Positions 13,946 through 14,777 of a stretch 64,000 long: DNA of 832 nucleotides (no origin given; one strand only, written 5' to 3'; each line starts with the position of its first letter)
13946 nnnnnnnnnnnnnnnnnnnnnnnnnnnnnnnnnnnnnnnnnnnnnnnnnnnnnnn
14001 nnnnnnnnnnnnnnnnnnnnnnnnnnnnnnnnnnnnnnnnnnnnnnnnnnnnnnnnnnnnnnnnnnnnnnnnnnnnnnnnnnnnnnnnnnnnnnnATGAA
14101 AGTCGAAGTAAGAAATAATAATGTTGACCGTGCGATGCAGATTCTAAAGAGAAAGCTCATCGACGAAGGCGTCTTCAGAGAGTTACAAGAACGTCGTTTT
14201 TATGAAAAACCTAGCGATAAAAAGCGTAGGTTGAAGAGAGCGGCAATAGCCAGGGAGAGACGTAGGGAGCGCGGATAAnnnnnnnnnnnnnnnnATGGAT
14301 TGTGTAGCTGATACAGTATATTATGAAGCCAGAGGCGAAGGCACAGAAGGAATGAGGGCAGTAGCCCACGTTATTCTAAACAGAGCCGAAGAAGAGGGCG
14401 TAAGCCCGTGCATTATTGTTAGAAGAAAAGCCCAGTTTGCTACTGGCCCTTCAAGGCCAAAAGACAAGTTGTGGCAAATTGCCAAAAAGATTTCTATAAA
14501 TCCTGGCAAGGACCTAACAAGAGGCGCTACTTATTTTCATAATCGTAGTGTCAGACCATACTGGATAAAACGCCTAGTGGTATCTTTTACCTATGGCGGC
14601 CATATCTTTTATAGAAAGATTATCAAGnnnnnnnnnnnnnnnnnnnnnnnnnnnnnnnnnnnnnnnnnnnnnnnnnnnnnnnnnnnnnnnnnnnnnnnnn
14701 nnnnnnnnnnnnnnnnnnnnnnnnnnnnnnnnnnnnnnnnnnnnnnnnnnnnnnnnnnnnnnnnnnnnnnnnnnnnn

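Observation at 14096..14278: Phage-encoded ribosomal protein bS21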

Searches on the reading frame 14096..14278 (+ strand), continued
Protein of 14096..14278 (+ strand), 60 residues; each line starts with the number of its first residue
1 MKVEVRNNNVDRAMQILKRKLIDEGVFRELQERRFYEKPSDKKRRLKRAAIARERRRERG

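Call 44: find_encoding_contigs(protein=window:14096-14278:+, flank=10000, max_places=6)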
Protein window:14096-14278:+ (60 aa): 21 contigs read that carry it; 6 places shown.
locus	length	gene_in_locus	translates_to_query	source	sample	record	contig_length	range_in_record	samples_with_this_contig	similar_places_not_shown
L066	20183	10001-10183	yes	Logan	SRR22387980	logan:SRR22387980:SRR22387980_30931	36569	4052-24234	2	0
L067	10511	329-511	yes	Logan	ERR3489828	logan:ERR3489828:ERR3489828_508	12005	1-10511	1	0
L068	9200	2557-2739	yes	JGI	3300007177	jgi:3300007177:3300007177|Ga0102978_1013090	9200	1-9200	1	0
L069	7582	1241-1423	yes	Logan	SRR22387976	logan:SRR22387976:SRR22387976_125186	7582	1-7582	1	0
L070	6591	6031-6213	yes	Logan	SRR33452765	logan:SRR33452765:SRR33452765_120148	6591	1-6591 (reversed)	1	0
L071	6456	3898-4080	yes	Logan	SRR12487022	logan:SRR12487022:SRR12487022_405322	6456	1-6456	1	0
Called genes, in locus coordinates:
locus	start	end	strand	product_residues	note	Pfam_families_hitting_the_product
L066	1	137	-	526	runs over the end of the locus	-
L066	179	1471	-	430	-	-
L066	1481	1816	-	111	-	PF18454:Mtd_N (weak)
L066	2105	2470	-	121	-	PF02675:AdoMet_dc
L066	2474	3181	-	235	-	-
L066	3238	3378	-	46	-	-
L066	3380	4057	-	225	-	PF02511:Thy1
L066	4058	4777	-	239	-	PF00685:Sulfotransfer_1 (faint)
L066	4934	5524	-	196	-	-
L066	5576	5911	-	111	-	-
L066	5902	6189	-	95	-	-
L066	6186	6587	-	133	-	-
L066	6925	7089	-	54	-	-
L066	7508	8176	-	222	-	PF05019:Coq4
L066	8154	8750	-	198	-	-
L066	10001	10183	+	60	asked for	PF01165:Ribosomal_S21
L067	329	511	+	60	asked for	PF01165:Ribosomal_S21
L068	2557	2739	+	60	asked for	PF01165:Ribosomal_S21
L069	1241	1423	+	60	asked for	PF01165:Ribosomal_S21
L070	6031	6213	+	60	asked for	PF01165:Ribosomal_S21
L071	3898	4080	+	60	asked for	PF01165:Ribosomal_S21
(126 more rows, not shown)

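Call 46: predict_structure(alignment_id=A1)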
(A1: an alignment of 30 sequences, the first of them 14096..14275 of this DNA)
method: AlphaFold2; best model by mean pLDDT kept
length: 60 residues; sequences in the alignment: 30
mean_pLDDT: 81.7   pTM: 0.40
mean pLDDT of the five models: 81.7, 81.1, 79.9, 78.7, 77.7
residues with pLDDT >= 90: 11; 70-90: 39; 50-70: 10; < 50: 0
segments of 3 or more residues with pLDDT < 50: none
pLDDT, mean of each block of 10 residues (from residue 1): 82 89 77 68 88 87
secondary structure, 60 per line:
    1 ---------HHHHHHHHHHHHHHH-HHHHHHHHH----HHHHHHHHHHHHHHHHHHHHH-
elements in order: H10-24 H26-34 H39-59

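Call 50: fold_search(model_id=the predicted structure, library=pdb)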
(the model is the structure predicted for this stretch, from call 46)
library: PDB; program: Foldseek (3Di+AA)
matches with E <= 10: 7; with E <= 0.001: 0
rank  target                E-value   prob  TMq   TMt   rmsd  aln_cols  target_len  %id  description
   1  8rd8_NV               1.7e-02  0.99  0.49  0.51   5.1        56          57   38  Cryo-EM structure of P. urativorans 70S ribosome in complex with hibernation factors Balon and RaiA (structure 1). (released 2024-02-21)
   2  7m4u_u                4.8e-02  0.97  0.51  0.49   5.5        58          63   33  A. baumannii Ribosome-Eravacycline complex: 30S (released 2021-05-19)
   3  6nu2_AQ               2.0e-01  0.90  0.51  0.38   7.1        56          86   32  Structural insights into unique features of the human mitochondrial ribosome recycling (released 2019-04-17)
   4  7boi_U                5.4e-01  0.54  0.45  0.42   5.4        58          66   34  Bacterial 30S ribosomal subunit assembly complex state F (multibody refinement for body domain of 30S ribosome) (released 2021-07-07)
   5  8a22_Bt               8.5e-01  0.72  0.58  0.47   5.5        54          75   30  Structure of the mitochondrial ribosome from Polytomella magna (released 2022-11-16)
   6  9evs_S                1.2e+00  0.51  0.54  0.44   5.0        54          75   26  Structure of the flowering plant mitoribosome with P-site tRNA (released 2025-09-03)
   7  6xyw_Bs               2.0e+00  0.30  0.51  0.47   5.3        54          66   26  Structure of the plant mitochondrial ribosome (released 2020-04-15)

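Call 60: get_annotated_region(hit=H2, flank=2500)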
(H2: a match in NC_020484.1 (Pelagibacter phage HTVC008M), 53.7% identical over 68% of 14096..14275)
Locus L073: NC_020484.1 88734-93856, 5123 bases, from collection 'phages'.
description: Pelagibacter phage HTVC008M, complete genome.
organism: Pelagibacter phage HTVC008M (NCBI taxid 1283076)
taxonomy: Viruses; Duplodnaviria; Heunggongvirae; Uroviricota; Caudoviricetes; Kyanoviridae
host: Candidatus Pelagibacter ubique HTCC1062; source: -; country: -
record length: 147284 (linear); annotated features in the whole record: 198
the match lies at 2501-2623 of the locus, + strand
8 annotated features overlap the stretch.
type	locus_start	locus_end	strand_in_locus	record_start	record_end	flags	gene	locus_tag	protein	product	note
CDS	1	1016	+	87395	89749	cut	-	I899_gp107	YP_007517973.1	peptidase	-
CDS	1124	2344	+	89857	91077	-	-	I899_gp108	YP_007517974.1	porphyrin biosynthesis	CobS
CDS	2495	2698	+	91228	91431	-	-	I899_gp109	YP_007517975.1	ribosomal protein S21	-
CDS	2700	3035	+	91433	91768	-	-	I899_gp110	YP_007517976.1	hypothetical protein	-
CDS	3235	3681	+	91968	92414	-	-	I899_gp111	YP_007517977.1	Hsp20 heat shock protein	-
CDS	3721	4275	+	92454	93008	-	-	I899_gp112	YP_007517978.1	2OG-Fe(II) oxygenase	-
CDS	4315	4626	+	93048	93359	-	-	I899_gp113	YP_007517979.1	hypothetical protein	-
CDS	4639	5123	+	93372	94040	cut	-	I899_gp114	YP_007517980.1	DNA polymerase processivity factor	-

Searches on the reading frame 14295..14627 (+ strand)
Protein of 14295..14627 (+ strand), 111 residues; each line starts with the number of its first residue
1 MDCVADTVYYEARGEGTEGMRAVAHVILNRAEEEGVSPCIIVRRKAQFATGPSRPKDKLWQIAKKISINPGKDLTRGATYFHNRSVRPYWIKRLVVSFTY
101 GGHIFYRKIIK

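Call 3: search_protein_families(library=pfam, proteins=[window:14295-14627:+], max_evalue=0.1)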
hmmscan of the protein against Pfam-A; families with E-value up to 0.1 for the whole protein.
window:14295-14627:+ (111 aa): 1 family
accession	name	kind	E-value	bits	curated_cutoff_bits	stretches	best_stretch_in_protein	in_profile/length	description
PF07486.17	Hydrolase_2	-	3.4e-15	56.9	27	1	14-106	1-100/100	Cell Wall Hydrolase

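Call 4: search_protein_families(library=ncbifam, proteins=[window:14295-14627:+], max_evalue=0.1)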
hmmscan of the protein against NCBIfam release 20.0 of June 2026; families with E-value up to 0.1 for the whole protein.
window:14295-14627:+ (111 aa): 1 family
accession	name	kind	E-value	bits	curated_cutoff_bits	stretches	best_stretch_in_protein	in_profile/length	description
TIGR02869.1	spore_SleB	equivalog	9.5e-07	28.9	236.5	1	3-106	91-200/201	spore cortex-lytic enzyme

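Call 5: search_protein_families(library=phrogs, proteins=[window:14295-14627:+], max_evalue=0.01)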
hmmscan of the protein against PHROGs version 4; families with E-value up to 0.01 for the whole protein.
window:14295-14627:+ (111 aa): 4 families
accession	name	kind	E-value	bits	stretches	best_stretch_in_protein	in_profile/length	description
phrog_938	-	lysis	2.8e-16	58.8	1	2-108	54-172/2185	endolysin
phrog_15649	-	lysis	4.2e-06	26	1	2-38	232-268/1079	endolysin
phrog_14642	-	lysis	0.0014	19.1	1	2-106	104-214/215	endolysin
phrog_18750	-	unknown function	0.0041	17.8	1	5-107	145-247/251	-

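Call 55: search_dna_similar(query=window:14295-14627:+, collection=phages, mode=protein, max_rows=12)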
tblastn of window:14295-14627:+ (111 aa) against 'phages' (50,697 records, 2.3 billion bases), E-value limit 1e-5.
Records with a match: 910; places in all: 910; records where one place covers at least 80% of the query: 907.
Best place of each record, by identity: <60% 910.
By first word of the organism name: Escherichia 294; Salmonella 285; Klebsiella 120; Campylobacter 22; Stenotrophomonas 18; Pseudomonas 16; Phage 15; Cronobacter 15; Aeromonas 15; Bacteriophage 14; and 35 more.
By host as written in the record: - 98; Escherichia coli 96; Salmonella enterica subsp. enterica serovar Enteritidis PT1 39; Klebsiella pneumoniae 38; Escherichia coli K-12 33; Salmonella sp. 25; Salmonella enterica 24; Salmonella enterica subsp. enterica serovar Enteritidis 23; and 231 more.
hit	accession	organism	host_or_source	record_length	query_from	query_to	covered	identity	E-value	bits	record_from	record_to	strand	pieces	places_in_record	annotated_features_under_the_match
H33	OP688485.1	Escherichia phage EP_H11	Escherichia coli H11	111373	2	106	95%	43.8%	3e-18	84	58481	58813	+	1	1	hypothetical protein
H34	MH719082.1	Escherichia phage vB_EcoM_IME392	Escherichia coli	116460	2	106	95%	43.8%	3e-18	84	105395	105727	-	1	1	none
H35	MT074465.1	Salmonella phage oselot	Salmonella enterica subsp. enterica ...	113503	1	111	100%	40.6%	5e-20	89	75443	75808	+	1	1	cell wall hydrolase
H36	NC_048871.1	Salmonella phage oselot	Salmonella enterica subsp. enterica ...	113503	1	111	100%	40.6%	5e-20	89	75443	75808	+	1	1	endolysin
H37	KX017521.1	Salmonella phage 118970_sal2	Salmonella enterica subsp. Enteritidis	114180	1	111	100%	40.6%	5e-20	89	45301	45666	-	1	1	hypothetical protein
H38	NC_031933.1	Salmonella phage 118970_sal2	Salmonella enterica subsp. Enteritidis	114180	1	111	100%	40.6%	5e-20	89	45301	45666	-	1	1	endolysin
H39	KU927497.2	Salmonella phage 100268_sal2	Salmonella enterica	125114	1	111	100%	40.6%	5e-20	89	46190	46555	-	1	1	spore cortex-lytic enzyme precursor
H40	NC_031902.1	Salmonella phage 100268_sal2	Salmonella enterica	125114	1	111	100%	40.6%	5e-20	89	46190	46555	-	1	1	endolysin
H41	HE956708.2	Yersinia phage phiR2-01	Yersinia enterocolitica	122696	1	111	100%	40.6%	4e-18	84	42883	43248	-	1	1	g072: hypothetical protein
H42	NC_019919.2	Yersinia phage phiR2-01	Yersinia enterocolitica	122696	1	111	100%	40.6%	4e-18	84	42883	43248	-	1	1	g072: endolysin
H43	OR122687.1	Salmonella phage vB_SenS-AKM_ECS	Salmonella sp.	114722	1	111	100%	39.8%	3e-20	89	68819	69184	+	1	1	hypothetical protein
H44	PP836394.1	Salmonella phage vB_SenS-AKM_HA2021_32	Salmonella enterica subsp. enterica ...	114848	1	111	100%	39.8%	3e-20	89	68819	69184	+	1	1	hypothetical protein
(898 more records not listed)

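Call 57: get_annotated_region(hit=H36, flank=4000)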
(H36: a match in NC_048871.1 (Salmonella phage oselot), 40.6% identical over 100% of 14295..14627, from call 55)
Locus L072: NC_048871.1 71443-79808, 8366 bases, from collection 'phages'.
description: Salmonella phage oselot, complete genome.
organism: Salmonella phage oselot (NCBI taxid 2713309)
taxonomy: Viruses; Duplodnaviria; Heunggongvirae; Uroviricota; Caudoviricetes; Demerecviridae; Markadamsvirinae; Epseptimavirus; Epseptimavirus oselot
host: Salmonella enterica subsp. enterica serovar Enteritidis PT1; source: wastewater; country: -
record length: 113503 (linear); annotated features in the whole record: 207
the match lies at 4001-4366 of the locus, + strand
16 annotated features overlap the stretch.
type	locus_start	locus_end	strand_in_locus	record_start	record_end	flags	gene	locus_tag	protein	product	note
CDS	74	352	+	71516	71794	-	-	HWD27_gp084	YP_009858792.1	hypothetical protein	PVOGs: VOG3961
CDS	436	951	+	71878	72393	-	-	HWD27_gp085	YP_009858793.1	hypothetical protein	PVOGs: VOG9616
CDS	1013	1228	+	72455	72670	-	-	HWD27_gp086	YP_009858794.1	tail length tape-measure protein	PVOGs: VOG7425; tail length tape-measure protein [Salmonella phage 118970_sal2]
CDS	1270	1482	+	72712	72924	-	-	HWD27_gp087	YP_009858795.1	metallopeptidase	PVOGs: VOG3959; metallopeptidase [Klebsiella phage Sugarland]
CDS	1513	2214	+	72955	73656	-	-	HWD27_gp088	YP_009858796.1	putative metallopeptidase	PVOGs: VOG0982; putative metallopeptidase [Escherichia virus EPS7]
CDS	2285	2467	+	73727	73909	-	-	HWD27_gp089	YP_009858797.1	hypothetical protein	PVOGs: VOG3958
CDS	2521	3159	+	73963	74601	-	-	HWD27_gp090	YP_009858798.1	tail fiber protein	PVOGs: VOG1358; Phage tail fiber protein [Yersinia phage phiR201]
CDS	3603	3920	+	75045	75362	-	-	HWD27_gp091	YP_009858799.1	hypothetical protein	PVOGs: VOG3807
CDS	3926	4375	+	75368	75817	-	-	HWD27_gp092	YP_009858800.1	endolysin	PVOGs: VOG1384; cell wall hydrolase [Klebsiella phage Sugarland]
CDS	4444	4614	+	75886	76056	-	-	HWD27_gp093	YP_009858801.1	hypothetical protein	PVOGs: VOG3957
CDS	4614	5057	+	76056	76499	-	-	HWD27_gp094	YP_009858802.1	tRNA amidotransferase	PVOGs: VOG3808; Yqey protein domain-containing protein [Salmonella phage NR01]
CDS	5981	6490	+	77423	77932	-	-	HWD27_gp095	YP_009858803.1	hypothetical protein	-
tRNA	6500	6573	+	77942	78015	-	-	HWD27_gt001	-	tRNA-Arg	-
CDS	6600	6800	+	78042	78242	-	-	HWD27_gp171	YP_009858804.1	hypothetical protein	PVOGs: VOG10019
CDS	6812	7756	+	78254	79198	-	-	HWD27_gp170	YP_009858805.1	lipoprotein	PVOGs: VOG4593; putative SPFH domain-containing protein/band 7 family protein [Escherichia virus RB16]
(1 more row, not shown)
